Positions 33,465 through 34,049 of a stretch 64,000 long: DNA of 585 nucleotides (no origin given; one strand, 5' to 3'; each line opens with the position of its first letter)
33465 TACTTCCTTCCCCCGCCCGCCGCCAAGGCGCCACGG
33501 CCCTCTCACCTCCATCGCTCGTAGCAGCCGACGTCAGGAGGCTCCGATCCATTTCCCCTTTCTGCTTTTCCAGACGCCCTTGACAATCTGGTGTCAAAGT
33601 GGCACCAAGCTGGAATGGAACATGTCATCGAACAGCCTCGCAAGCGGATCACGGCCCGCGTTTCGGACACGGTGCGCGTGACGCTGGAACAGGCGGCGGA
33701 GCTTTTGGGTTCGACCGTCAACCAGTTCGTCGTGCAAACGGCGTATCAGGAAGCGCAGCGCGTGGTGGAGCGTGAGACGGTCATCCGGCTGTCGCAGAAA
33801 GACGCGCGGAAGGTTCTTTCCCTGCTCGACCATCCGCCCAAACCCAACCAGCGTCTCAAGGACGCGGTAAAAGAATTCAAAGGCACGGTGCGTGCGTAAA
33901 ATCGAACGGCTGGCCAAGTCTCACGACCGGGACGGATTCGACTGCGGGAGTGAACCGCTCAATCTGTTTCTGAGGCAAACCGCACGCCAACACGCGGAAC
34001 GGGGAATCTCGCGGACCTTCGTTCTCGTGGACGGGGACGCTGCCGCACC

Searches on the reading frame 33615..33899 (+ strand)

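Call 68: search_protein_families(library=pfam, proteins=[window:33615-33899:+], max_evalue=0.00001)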
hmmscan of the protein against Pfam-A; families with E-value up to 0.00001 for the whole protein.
window:33615-33899:+ (94 aa): 1 family
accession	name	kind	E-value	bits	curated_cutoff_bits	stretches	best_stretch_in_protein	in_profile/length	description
PF08681.18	TacA1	-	8.9e-24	83.7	21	1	11-88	1-78/80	Antitoxin TacA 1-like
